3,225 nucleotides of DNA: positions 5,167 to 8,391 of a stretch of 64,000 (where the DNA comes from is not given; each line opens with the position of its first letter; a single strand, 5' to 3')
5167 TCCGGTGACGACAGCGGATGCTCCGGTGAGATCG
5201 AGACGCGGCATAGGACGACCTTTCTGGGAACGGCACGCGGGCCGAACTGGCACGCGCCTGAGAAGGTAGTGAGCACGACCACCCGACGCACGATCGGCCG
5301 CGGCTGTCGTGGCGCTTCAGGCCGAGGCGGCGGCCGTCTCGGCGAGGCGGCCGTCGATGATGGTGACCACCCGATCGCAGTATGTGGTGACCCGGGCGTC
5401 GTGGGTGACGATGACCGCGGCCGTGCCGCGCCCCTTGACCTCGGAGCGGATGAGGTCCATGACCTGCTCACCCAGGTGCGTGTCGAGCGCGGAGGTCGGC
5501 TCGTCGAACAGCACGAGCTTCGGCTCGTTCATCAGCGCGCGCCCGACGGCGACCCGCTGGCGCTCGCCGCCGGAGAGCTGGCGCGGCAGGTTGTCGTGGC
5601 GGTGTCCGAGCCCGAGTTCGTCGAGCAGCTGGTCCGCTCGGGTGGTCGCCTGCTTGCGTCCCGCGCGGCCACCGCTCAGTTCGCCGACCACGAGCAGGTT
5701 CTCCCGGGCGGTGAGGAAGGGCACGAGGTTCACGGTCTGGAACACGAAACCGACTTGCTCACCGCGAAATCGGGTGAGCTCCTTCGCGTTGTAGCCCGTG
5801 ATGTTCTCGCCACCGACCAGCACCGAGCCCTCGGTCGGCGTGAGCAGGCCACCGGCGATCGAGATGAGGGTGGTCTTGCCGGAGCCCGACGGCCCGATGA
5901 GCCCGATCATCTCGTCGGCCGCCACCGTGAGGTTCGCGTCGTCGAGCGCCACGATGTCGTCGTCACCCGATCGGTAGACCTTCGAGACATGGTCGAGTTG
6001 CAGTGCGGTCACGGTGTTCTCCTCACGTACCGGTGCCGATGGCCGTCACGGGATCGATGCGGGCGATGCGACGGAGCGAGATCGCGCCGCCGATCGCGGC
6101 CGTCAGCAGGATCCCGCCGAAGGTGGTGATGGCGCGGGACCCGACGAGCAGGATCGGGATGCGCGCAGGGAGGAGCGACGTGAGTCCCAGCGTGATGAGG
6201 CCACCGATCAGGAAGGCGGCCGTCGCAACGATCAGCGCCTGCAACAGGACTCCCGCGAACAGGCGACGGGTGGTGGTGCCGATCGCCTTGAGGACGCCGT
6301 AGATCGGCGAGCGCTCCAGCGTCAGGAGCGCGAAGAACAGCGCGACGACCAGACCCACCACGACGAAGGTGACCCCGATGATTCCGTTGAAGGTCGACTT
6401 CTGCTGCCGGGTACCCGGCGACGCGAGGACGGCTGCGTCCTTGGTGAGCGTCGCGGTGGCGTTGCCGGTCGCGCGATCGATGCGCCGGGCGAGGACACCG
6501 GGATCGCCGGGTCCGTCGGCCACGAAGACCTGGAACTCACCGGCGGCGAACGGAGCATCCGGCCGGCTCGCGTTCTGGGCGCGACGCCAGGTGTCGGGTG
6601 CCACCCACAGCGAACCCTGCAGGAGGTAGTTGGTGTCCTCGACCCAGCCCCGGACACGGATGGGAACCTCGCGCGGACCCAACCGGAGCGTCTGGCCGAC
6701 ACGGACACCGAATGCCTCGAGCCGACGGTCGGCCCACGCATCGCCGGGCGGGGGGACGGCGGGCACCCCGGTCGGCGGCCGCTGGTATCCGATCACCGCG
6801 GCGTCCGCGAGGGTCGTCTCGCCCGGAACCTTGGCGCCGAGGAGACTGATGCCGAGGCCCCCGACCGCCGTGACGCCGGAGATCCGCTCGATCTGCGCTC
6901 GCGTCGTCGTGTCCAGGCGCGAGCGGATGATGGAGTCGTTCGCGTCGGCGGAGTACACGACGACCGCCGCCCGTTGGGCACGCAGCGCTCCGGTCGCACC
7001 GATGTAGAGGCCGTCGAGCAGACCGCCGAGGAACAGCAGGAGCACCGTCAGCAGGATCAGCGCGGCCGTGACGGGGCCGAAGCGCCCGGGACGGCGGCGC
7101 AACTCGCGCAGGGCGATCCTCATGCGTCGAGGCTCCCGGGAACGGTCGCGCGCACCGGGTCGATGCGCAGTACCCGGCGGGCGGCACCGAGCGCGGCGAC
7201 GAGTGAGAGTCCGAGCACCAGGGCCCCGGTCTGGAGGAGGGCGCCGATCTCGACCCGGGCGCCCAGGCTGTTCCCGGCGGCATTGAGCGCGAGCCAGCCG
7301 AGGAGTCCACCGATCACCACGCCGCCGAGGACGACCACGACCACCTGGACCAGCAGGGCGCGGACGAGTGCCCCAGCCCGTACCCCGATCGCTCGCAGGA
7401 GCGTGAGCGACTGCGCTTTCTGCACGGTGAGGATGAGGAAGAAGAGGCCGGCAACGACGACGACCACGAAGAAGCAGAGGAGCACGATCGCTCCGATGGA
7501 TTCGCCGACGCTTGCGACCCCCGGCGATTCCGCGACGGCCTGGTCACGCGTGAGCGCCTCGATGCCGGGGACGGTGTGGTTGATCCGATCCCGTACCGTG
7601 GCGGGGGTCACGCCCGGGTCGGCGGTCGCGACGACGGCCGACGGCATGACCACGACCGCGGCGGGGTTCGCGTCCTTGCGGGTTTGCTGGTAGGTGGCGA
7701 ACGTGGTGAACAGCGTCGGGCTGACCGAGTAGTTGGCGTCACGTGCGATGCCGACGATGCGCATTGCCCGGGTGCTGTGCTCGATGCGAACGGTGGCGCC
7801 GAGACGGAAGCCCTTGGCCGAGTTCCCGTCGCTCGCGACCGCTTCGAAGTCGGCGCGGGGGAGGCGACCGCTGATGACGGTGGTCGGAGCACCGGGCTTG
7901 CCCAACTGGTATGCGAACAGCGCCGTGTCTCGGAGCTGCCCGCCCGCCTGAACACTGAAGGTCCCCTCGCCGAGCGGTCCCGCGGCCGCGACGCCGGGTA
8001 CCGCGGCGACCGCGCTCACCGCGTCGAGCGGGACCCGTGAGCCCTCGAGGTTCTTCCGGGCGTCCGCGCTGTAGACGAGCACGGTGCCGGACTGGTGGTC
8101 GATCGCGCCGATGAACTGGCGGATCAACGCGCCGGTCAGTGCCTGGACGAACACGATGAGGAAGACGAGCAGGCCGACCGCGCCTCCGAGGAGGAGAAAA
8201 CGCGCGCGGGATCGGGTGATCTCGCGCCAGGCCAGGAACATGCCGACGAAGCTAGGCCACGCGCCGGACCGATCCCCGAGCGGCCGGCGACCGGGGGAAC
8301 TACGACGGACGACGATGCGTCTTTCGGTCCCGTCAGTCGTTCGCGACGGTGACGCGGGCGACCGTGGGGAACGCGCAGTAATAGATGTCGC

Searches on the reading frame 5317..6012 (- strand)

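Call 57: search_protein_families(library=pfam, proteins=[window:5317-6012:-])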
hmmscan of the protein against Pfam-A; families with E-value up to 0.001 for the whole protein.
window:5317-6012:- (231 aa): 3 families
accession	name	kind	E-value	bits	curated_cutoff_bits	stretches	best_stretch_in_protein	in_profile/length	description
PF00005.33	ABC_tran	-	1.7e-35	123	25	1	23-174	1-137/137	ABC transporter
PF13304.12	AAA_21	-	3.3e-08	34.4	27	0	163-206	257-300/304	AAA domain, putative AbiEii toxin, Type IV TA system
PF02463.25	SMC_N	-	1.4e-05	25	40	0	145-219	136-212/220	RecF/RecN/SMC N terminal domain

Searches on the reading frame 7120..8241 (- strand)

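Call 57: search_protein_families(library=pfam, proteins=[window:7120-8241:-])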
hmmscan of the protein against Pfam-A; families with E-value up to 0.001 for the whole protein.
window:7120-8241:- (373 aa): 1 family
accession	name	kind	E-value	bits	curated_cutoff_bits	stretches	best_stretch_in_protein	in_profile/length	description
PF02687.27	FtsX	-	2.2e-07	31.4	25.5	1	251-362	2-120/120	FtsX-like permease C-terminal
